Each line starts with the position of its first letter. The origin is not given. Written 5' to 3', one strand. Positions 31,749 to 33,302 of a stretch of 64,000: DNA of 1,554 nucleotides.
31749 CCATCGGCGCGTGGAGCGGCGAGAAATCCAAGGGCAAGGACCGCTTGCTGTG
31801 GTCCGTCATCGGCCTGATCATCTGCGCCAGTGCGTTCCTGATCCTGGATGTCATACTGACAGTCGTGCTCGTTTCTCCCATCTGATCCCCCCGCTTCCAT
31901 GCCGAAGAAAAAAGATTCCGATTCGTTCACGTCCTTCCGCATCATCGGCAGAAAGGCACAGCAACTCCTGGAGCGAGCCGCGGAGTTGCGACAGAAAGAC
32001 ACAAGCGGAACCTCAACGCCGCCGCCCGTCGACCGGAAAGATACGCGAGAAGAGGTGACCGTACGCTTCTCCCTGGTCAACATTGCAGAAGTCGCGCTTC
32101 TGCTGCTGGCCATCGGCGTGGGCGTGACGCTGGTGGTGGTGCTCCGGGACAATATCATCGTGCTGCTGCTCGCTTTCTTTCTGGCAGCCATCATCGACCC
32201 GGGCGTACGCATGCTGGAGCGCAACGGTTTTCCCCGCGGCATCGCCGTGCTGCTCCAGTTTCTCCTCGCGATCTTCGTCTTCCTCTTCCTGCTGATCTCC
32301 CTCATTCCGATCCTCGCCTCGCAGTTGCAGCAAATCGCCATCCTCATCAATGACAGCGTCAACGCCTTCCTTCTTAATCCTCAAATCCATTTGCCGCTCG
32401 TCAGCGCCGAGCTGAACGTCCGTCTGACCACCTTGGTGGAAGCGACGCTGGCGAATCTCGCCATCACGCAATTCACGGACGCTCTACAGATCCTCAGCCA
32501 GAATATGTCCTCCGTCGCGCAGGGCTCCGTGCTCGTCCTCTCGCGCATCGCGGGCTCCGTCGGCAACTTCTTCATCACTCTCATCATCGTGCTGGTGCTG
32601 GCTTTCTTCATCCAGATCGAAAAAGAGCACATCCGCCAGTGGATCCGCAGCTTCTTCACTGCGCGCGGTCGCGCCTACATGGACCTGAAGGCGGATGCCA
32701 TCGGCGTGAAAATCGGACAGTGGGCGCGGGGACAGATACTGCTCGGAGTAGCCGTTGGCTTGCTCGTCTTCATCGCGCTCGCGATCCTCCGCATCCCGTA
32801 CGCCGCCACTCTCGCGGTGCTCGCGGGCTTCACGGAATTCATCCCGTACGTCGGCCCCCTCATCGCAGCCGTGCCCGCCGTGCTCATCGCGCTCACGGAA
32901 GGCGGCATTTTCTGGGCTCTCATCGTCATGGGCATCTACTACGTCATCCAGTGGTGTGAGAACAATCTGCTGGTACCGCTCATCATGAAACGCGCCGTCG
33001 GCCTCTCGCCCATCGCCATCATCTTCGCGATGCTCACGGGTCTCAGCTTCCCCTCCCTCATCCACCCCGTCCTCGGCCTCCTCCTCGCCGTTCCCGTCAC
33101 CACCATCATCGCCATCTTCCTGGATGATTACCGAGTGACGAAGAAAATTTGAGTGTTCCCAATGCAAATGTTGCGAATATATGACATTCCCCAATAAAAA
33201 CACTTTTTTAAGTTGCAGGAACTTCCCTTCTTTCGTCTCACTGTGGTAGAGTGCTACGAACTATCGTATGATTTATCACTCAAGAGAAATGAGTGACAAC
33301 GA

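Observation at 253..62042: A small vocabulary of 7/8-nt words recurs at about 20 loci in both orientations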

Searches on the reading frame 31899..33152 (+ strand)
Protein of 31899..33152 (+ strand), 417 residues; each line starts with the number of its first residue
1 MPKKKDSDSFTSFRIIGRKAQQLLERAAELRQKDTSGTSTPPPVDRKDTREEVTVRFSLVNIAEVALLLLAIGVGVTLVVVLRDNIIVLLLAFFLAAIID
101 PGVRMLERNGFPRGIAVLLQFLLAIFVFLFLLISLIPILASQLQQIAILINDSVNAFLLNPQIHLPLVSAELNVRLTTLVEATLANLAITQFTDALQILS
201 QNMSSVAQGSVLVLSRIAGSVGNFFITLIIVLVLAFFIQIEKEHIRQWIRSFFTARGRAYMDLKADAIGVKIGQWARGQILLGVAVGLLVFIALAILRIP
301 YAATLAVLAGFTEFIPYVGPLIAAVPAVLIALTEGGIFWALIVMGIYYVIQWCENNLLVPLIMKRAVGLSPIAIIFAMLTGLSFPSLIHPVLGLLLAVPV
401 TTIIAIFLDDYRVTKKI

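Call 22: find_encoding_contigs(protein=window:31899-33152:+, flank=10000, max_places=4)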
Protein window:31899-33152:+ (417 aa): 3 contigs read that carry it; 2 places shown.
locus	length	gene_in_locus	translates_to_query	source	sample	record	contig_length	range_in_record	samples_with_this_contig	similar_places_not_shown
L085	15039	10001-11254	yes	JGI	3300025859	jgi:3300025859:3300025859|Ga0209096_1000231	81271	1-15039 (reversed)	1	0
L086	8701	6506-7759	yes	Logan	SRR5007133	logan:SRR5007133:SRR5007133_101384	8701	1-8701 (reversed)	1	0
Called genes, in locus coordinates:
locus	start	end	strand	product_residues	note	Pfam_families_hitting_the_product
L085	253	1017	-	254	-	PF01026:TatD_DNase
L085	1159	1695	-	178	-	PF01625:PMSR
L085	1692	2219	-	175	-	PF01541:GIY-YIG (weak), PF01641:SelR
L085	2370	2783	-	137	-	-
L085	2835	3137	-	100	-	-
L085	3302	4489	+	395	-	PF20706:GT4-conflict (weak), PF00534:Glycos_transf_1, PF13692:Glyco_trans_1_4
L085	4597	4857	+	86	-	-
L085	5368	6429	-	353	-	PF05496:RuvB_N, PF13191:AAA_16 (faint), PF00004:AAA, PF07728:AAA_5, PF17864:AAA_lid_4, PF05491:WHD_RuvB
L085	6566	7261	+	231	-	-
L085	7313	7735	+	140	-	PF03946:Ribosomal_L11_N, PF00298:Ribosomal_L11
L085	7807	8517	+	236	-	PF00687:Ribosomal_L1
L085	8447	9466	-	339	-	PF01207:Dus, PF01180:DHO_dh (faint)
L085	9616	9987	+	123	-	PF18895:T4SS_pilin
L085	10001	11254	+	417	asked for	PF01594:AI-2E_transport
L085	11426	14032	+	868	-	PF02861:Clp_N, PF00004:AAA, PF23569:NBD_SMAX1, PF17871:AAA_lid_9, PF00004:AAA, PF07724:AAA_2, PF07728:AAA_5, PF10431:ClpB_D2-small, +11 more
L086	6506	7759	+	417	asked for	PF01594:AI-2E_transport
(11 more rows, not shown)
